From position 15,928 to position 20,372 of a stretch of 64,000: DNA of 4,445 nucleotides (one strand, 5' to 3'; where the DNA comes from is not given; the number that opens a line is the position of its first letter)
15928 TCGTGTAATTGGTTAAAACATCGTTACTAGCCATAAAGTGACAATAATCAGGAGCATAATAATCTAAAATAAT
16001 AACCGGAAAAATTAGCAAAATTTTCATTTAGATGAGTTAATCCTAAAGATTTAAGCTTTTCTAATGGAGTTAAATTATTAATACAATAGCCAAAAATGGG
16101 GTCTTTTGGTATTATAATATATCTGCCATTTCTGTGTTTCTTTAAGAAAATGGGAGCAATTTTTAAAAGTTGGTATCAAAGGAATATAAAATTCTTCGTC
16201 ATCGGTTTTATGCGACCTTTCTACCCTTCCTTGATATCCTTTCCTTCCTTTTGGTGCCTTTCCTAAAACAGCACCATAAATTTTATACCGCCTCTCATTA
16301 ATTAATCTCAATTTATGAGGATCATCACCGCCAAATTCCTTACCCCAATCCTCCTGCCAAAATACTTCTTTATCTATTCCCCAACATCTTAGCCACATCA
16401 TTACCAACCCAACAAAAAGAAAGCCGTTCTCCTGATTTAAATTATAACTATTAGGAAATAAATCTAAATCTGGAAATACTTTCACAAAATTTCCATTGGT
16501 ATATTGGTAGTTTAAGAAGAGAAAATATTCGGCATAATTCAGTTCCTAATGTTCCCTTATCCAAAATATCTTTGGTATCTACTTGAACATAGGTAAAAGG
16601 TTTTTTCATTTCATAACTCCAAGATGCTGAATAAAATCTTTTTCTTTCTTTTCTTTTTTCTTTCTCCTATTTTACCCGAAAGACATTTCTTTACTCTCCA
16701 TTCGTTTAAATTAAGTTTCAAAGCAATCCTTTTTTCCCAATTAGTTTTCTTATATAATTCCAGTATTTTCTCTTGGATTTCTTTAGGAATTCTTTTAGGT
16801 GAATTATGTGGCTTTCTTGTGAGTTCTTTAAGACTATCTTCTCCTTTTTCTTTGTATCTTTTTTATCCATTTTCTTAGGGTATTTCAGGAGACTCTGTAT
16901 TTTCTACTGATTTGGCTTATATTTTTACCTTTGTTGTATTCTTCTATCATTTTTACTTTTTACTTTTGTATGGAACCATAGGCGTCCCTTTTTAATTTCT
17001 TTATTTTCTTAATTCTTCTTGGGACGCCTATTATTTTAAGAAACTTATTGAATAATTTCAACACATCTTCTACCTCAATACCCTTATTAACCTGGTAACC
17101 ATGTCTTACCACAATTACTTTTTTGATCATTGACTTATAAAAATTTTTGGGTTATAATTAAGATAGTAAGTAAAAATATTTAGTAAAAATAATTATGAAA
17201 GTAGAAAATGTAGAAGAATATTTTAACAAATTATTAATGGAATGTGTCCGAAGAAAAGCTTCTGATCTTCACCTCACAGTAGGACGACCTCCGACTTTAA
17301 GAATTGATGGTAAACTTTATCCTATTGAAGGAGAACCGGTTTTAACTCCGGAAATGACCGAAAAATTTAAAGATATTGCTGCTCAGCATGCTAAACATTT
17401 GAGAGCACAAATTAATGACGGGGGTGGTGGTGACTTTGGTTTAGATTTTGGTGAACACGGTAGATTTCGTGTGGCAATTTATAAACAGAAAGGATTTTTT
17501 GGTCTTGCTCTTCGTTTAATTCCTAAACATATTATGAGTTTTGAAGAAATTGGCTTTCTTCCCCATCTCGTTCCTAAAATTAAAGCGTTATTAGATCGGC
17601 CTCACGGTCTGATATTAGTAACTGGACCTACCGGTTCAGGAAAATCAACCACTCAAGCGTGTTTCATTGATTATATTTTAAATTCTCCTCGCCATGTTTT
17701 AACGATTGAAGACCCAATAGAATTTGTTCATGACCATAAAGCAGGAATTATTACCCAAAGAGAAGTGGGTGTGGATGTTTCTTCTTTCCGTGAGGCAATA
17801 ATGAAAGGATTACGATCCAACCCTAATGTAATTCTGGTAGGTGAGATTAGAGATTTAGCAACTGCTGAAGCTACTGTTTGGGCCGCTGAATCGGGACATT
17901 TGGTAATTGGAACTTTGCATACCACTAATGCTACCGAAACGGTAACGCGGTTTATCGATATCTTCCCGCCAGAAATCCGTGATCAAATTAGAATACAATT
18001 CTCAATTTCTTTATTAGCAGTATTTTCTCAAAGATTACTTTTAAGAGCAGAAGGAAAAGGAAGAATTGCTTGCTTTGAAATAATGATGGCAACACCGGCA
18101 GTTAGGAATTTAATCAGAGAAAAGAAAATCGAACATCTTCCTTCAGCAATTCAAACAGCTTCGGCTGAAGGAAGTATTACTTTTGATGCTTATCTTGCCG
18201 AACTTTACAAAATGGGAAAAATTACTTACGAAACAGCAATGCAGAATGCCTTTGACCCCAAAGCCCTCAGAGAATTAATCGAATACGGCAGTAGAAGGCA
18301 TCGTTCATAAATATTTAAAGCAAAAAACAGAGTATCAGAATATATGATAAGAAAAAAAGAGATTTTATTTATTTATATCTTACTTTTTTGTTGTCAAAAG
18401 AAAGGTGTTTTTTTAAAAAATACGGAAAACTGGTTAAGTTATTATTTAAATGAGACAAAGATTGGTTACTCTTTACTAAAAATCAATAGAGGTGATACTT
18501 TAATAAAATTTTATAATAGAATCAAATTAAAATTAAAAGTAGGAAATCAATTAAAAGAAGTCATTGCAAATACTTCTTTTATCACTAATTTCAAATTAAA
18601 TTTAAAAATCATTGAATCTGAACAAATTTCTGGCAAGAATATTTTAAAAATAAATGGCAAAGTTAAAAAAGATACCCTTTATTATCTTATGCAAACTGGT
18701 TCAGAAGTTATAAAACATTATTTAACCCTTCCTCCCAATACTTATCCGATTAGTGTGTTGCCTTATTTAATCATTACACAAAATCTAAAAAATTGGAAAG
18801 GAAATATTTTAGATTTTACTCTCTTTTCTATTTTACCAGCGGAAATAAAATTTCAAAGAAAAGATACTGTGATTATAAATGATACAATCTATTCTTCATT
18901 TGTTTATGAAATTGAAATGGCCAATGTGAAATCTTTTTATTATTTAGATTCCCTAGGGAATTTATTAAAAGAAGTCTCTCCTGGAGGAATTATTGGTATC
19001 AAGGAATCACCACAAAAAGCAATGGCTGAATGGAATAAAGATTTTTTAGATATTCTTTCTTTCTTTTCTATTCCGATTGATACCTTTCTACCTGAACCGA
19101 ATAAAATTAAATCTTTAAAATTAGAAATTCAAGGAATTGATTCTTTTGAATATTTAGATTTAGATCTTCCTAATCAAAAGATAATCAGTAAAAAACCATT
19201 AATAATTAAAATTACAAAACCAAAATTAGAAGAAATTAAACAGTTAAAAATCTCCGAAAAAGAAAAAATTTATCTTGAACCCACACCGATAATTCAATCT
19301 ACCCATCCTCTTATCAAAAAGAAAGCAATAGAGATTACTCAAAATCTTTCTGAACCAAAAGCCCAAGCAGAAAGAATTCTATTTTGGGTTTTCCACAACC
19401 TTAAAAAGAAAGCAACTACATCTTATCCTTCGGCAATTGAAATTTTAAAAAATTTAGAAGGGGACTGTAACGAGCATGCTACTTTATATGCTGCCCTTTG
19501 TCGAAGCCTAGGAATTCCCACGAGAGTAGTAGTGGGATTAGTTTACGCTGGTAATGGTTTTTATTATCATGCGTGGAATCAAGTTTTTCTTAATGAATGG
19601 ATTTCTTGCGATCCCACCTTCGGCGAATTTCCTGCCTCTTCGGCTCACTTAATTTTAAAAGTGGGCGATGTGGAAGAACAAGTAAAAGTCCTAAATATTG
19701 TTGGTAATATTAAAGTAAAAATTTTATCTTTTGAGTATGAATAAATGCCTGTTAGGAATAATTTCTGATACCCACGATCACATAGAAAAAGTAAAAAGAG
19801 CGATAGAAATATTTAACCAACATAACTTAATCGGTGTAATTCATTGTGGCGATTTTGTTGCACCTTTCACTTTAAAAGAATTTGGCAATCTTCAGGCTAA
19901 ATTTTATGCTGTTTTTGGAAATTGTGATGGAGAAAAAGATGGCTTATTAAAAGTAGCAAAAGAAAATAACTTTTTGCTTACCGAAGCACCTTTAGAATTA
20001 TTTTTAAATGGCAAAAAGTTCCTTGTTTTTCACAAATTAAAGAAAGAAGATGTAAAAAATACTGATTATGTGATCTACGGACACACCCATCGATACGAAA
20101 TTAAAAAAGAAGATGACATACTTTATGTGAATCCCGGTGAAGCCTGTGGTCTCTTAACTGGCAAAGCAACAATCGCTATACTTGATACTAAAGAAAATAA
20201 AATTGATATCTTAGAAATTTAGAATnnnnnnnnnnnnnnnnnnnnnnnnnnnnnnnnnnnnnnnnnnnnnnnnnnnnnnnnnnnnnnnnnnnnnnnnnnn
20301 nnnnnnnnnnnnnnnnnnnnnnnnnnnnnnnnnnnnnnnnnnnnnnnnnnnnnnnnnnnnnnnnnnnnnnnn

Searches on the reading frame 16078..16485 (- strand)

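Call 5: search_protein_families(library=pfam, proteins=[window:16078-16485:-], max_evalue=0.001)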
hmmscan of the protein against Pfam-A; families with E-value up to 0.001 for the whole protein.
window:16078-16485:- (135 aa): 1 family
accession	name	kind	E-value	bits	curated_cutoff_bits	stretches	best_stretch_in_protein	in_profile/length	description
PF13683.12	rve_3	-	2.4e-07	30.9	26.5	1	85-130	16-59/67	Integrase core domain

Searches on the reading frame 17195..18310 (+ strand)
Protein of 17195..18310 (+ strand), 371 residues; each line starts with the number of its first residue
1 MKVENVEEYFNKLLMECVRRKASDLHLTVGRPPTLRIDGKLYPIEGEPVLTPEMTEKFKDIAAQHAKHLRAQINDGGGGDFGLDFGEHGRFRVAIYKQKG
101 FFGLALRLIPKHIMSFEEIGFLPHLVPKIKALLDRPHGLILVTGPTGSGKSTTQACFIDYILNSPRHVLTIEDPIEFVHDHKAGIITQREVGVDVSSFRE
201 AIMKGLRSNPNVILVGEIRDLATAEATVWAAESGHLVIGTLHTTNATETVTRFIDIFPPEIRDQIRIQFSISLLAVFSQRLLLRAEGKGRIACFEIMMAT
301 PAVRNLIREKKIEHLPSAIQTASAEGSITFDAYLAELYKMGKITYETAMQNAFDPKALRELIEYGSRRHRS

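Call 5: search_protein_families(library=pfam, proteins=[window:17195-18310:+], max_evalue=0.001)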
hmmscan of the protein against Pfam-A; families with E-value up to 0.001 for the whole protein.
window:17195-18310:+ (371 aa): 1 family
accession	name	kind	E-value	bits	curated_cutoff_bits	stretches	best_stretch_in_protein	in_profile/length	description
PF00437.27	T2SSE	-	2.2e-45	155.4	24.9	1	4-285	6-281/370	Type II/IV secretion system protein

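Call 6: search_protein_families(library=ncbifam, proteins=[window:17195-18310:+], max_evalue=0.001)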
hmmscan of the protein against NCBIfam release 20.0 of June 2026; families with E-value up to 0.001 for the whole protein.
window:17195-18310:+ (371 aa): 17 families
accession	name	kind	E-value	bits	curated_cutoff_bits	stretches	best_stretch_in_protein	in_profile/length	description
TIGR01420.1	pilT_fam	subfamily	2.2e-115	385.6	319.1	1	10-356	2-342/343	PilT/PilU family type 4a pilus ATPase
TIGR02525.1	plasmid_TraJ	equivalog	1e-49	169.5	368.3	1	8-345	10-360/372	plasmid transfer ATPase TraJ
TIGR02533.1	type_II_gspE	equivalog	3.4e-41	141.4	630.25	1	107-282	211-379/486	type II secretion system ATPase GspE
TIGR02538.1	type_IV_pilB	equivalog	1.3e-40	139.6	675.65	1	6-257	181-433/564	type IV-A pilus assembly ATPase PilB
NF007755.0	PRK10436.1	equivalog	5.1e-39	134.2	617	1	4-256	83-335/465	type II secretion system protein GspE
NF053534.1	T4PilAsmATPsTfpB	equivalog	1.1e-35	123.1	850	1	113-282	312-472/584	type IV pilus assembly ATPase TfpB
NF041000.1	ATPase_ComGA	equivalog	1.9e-34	118.9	300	1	102-282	94-265/267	competence type IV pilus ATPase ComGA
TIGR02524.1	dot_icm_DotB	equivalog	4.6e-30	105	463.3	1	9-325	5-327/358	Dot/Icm type IV secretion system ATPase DotB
NF058587.1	archaellum_moto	equivalog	2.1e-13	49.9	550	1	140-254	278-394/527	archaellum flagellar ATPase motor FlaI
NF053672.1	bindosome_BasE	exception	5.3e-13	48.5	1000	1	141-276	274-409/512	bindosome assembly system ATPase subunit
TIGR02782.1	TrbB_P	equivalog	6.8e-10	38.7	304.55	1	138-253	137-252/303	P-type conjugative transfer ATPase TrbB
NF010425.0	PRK13851.1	equivalog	1.5e-09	37.2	461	1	140-252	165-279/344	type IV secretion system protein VirB11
TIGR02788.1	VirB11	equivalog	2.1e-09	36.8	249.95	1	140-255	147-264/308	P-type DNA transfer ATPase VirB11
TIGR03819.1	heli_sec_ATPase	hypoth_equivalog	7.2e-09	35.3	373.15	1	104-252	142-296/340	TadA family conjugal transfer-associated ATPase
NF010469.0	PRK13894.1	subfamily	1.2e-07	31.4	508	1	136-254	148-265/320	conjugal transfer ATPase TrbB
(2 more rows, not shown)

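Call 18: find_related_loci(query=window:17195-18310:+, collection=metagenome_contigs, flank=10000)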
Query window:17195-18310:+ (371 aa) in metagenome_contigs; peptide patterns used: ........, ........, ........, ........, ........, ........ (x = any residue, [..] = any of these).
248 stretches matched a pattern; 189 encode a relative of the query (tblastn E <= 1e-3); the best 80 are kept; 79 distinct loci.
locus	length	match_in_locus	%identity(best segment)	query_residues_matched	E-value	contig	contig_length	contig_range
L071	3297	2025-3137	100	1-371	0e+0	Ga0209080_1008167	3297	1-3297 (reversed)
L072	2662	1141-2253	100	1-371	0e+0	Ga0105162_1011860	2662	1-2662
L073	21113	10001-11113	99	1-371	0e+0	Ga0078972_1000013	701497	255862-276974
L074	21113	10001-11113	99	1-371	0e+0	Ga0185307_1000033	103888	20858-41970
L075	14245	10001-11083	86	7-367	0e+0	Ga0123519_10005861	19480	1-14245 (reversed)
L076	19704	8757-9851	85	7-371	0e+0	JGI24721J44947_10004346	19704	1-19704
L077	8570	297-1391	85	7-371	0e+0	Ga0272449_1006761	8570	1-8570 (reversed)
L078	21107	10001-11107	81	3-371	0e+0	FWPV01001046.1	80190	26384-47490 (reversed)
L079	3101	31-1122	84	5-368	0e+0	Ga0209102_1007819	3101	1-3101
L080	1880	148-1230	82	7-367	0e+0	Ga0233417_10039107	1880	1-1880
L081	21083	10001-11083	82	7-367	0e+0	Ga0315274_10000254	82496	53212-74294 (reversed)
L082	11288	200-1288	81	5-367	0e+0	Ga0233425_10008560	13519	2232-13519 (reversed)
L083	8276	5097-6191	82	7-369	0e+0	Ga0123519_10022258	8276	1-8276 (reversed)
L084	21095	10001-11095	82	7-369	0e+0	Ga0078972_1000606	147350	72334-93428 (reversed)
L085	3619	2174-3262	81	5-367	0e+0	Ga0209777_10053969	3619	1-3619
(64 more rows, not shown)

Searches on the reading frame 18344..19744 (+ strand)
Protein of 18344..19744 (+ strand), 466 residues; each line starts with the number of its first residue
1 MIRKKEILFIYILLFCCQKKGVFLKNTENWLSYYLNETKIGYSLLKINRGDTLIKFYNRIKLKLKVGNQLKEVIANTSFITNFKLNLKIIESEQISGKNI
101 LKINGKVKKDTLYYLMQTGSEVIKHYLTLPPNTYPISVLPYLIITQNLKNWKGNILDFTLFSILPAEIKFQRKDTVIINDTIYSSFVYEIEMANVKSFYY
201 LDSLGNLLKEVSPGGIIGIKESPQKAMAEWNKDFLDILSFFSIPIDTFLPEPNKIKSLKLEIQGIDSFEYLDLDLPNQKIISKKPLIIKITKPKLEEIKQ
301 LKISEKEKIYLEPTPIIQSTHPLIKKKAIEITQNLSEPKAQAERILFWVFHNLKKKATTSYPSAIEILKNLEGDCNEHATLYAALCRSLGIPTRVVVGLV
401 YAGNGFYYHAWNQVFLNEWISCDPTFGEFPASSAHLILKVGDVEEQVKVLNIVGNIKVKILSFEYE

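Call 5: search_protein_families(library=pfam, proteins=[window:18344-19744:+], max_evalue=0.001)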
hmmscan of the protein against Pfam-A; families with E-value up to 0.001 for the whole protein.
window:18344-19744:+ (466 aa): 2 families
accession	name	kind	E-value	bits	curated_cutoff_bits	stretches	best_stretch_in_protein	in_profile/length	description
PF01841.26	Transglut_core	-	7.2e-22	78.2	23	1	327-424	3-108/108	Transglutaminase-like superfamily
PF13471.12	Transglut_core3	-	4.8e-05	23.7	26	1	371-413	54-96/117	Transglutaminase-like superfamily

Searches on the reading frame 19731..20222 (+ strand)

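Call 5: search_protein_families(library=pfam, proteins=[window:19731-20222:+], max_evalue=0.001)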
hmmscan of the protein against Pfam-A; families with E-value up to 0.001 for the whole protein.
window:19731-20222:+ (163 aa): 2 families
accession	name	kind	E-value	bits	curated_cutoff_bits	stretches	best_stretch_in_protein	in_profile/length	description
PF12850.12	Metallophos_2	-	1.4e-33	116.5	27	1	8-155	3-153/154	Calcineurin-like phosphoesterase superfamily domain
PF00149.33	Metallophos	-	4.7e-09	37.4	21.5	1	9-99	4-112/191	Calcineurin-like phosphoesterase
